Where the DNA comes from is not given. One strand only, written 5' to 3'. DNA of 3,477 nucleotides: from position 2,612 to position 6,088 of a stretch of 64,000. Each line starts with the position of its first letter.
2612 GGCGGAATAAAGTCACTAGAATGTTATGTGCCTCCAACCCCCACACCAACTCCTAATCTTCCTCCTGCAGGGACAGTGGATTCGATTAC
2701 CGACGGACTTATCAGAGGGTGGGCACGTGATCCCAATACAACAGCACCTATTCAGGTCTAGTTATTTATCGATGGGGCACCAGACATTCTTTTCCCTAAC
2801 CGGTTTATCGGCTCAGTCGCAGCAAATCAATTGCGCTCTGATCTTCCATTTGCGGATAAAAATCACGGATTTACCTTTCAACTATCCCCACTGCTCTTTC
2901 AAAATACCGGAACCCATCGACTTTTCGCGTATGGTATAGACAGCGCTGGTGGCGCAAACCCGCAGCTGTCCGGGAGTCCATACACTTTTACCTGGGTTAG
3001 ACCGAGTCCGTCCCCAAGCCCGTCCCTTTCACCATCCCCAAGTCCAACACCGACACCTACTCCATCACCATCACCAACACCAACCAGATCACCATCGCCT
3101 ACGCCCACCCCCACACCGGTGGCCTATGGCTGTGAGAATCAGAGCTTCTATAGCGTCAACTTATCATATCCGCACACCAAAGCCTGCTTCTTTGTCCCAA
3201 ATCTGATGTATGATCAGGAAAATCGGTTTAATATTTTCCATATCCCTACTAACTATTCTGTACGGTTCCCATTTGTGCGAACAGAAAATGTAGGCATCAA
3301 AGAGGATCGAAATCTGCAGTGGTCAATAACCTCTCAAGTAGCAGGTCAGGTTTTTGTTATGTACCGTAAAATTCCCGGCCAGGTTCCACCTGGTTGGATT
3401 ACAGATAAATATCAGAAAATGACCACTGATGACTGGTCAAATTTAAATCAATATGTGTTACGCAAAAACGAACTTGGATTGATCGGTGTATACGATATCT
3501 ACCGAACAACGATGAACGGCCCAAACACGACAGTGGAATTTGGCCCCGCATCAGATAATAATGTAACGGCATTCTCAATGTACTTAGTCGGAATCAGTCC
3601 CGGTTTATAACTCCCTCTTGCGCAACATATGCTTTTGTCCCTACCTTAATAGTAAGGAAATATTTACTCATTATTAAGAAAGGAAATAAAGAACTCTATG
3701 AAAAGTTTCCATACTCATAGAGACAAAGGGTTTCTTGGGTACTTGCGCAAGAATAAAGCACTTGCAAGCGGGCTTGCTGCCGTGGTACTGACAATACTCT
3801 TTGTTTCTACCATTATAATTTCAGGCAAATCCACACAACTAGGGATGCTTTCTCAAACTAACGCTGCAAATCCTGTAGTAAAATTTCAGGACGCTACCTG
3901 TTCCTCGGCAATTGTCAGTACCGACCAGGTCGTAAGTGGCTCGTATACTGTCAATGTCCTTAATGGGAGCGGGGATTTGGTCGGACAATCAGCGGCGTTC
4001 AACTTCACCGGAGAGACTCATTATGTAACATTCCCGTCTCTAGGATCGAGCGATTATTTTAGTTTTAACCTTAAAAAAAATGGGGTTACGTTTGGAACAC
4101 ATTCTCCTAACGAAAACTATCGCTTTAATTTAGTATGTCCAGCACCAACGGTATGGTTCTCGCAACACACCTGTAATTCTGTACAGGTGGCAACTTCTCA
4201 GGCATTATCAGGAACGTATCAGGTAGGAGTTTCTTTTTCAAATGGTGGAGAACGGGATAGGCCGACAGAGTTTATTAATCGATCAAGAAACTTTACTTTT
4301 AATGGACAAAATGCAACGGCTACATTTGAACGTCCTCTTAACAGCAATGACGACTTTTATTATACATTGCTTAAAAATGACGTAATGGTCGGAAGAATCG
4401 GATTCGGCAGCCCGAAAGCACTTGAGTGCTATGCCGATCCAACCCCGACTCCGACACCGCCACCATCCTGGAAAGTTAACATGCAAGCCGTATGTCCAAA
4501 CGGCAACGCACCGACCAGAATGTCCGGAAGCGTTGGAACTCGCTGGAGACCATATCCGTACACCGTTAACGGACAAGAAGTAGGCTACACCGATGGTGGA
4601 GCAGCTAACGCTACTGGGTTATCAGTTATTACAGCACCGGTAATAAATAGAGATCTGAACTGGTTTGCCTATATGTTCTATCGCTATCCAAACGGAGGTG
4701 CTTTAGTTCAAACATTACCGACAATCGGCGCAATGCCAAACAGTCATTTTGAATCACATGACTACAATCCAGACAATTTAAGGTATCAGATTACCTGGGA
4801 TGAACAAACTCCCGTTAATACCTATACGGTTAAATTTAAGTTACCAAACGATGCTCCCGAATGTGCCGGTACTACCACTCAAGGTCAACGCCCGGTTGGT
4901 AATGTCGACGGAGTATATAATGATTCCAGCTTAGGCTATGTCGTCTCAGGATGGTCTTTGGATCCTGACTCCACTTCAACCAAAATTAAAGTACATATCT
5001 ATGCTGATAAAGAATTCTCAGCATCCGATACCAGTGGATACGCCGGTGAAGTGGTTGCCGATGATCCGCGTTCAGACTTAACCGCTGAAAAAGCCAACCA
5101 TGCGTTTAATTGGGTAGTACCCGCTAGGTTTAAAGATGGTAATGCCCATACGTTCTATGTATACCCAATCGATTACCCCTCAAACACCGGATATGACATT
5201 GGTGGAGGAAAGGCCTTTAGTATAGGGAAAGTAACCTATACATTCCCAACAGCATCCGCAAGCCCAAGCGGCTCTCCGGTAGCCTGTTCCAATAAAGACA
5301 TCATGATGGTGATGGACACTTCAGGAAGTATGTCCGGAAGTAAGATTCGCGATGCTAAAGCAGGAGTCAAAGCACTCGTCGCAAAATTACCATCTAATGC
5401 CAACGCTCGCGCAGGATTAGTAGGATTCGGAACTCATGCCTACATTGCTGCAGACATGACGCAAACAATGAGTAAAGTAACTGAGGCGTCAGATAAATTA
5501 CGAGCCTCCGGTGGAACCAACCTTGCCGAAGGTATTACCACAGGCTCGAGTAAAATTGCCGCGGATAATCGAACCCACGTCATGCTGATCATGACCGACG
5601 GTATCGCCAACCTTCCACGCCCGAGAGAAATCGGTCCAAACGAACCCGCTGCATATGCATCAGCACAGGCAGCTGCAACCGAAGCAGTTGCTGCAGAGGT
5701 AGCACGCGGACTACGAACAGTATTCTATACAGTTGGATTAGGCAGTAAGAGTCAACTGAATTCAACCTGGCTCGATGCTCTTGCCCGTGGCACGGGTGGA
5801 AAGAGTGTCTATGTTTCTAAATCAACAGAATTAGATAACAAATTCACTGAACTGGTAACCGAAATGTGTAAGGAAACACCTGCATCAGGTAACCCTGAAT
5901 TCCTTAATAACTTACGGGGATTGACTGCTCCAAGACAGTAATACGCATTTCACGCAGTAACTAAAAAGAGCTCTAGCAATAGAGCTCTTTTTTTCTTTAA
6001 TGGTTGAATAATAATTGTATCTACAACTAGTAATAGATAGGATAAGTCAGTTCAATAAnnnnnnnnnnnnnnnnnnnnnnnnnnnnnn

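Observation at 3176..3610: A conserved ~145-aa 'YRKIPGQ...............' module recurs in three different secreted proteins at three loci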

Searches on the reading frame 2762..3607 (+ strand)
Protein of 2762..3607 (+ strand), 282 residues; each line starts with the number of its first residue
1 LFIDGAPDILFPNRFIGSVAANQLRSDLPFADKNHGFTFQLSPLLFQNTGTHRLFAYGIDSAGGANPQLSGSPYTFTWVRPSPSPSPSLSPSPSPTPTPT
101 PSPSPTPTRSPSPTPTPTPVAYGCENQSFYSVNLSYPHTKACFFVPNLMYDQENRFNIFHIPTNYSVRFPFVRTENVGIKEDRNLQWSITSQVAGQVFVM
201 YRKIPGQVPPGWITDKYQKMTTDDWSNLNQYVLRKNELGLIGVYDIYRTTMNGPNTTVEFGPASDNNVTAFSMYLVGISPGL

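Call 6: search_protein_families(library=pfam, proteins=[window:2762-3607:+], max_evalue=0.1)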
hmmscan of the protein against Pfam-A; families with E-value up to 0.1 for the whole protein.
window:2762-3607:+ (282 aa): 1 family
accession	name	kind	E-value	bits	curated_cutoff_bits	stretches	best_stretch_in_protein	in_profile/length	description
PF05887.16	Trypan_PARP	-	0.017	15.6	100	1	81-119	73-111/134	Procyclic acidic repetitive protein (PARP)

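Call 31: search_protein_families(library=ncbifam, proteins=[window:2762-3607:+], max_evalue=0.1)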
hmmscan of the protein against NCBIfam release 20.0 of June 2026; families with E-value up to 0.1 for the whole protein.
window:2762-3607:+ (282 aa): 5 families
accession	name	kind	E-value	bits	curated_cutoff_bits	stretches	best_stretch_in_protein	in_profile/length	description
NF037973.1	metallo_SslE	exception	0.00047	17.6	3000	1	67-121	36-90/1519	lipoprotein metalloprotease SslE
NF007285.1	PRK09752.1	equivalog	0.0037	14.9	1459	1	43-121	878-954/1250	AIDA-I family autotransporter adhesin YfaL/EhaC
NF008084.0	PRK10819.1-5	equivalog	0.03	14.2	315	1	79-121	69-112/249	TonB system transport protein TonB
NF033186.1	internalin_K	exception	0.049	12.1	1100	1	91-120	510-541/604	class 1 internalin InlK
NF033845.1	MSCRAMM_ClfB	exception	0.056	11.4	999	1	82-119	545-582/871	MSCRAMM family adhesin clumping factor ClfB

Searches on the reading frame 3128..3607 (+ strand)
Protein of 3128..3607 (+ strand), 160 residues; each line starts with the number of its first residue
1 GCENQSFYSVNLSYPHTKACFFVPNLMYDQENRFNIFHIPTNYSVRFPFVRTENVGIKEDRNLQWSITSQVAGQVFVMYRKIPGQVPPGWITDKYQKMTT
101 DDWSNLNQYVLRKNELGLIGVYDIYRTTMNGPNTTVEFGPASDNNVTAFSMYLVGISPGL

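Call 10: search_protein_families(library=pfam, proteins=[window:3128-3607:+], max_evalue=10)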
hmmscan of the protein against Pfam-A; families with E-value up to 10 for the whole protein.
seq(160 aa): 0 families
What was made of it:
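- Closest known: CBM96. Different: No Pfam hit (call 10).
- Closest known: Cell-wall-binding modules of Gram-positive exoproteins. Different: No sequence similarity (call 10).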

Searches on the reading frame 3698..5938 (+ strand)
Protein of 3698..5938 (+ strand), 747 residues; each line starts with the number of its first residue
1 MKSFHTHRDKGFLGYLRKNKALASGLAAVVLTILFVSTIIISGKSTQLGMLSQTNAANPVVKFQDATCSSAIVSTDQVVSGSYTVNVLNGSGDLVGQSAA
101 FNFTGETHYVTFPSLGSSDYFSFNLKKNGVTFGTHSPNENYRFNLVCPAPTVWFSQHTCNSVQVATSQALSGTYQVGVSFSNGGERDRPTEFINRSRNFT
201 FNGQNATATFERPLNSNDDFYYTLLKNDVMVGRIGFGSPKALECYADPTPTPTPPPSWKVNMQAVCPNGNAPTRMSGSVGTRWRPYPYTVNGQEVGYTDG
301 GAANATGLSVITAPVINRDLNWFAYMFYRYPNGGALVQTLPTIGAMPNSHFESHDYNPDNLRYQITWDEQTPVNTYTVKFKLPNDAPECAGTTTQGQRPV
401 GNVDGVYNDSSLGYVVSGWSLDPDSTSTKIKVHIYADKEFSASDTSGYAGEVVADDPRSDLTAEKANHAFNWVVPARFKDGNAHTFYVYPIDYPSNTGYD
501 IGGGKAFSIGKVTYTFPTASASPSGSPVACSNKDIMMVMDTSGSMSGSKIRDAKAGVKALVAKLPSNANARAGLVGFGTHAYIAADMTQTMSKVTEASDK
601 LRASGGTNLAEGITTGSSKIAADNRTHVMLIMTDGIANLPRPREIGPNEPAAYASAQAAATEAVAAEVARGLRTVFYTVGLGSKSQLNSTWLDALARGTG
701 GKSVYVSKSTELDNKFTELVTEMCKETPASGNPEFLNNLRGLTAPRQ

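Call 6: search_protein_families(library=pfam, proteins=[window:3698-5938:+], max_evalue=0.1)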
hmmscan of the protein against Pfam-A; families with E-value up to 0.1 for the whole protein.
window:3698-5938:+ (747 aa): 8 families
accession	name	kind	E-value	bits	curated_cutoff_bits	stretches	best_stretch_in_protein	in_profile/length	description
PF13519.12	VWA_2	-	2.5e-14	54.3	27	1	535-635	1-106/107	von Willebrand factor type A domain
PF00092.34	VWA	-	1.2e-12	48.8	23.8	1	534-712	1-168/174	von Willebrand factor type A domain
PF13768.12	VWA_3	-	0.00045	20.7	27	1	534-702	2-152/155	von Willebrand factor type A domain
PF11775.14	CobT_C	-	0.00077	19.6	21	1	535-595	15-74/220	Cobalamin biosynthesis protein CobT VWA domain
PF05762.20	VWA_CoxE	-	0.00088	19.2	26.4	1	532-637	55-161/222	VWA domain containing CoxE-like protein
PF25106.1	VWA_4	-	0.047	13.7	27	1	536-616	3-84/169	von Willebrand factor A domain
PF09967.15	DUF2201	-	0.06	13.9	26.4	0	536-657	2-108/123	VWA-like domain (DUF2201)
PF01882.25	DUF58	-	0.09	12.4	23.4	0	532-638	35-146/216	Protein of unknown function DUF58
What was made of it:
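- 3698..5941 (+): Context: neighbouring VWA-domain surface protein. Its N-terminal 246 aa and GWxxDPD domain are paralogous to gene A. VWA_2 E 2.5e-14 and VWA E 1.2e-12 (call 6).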
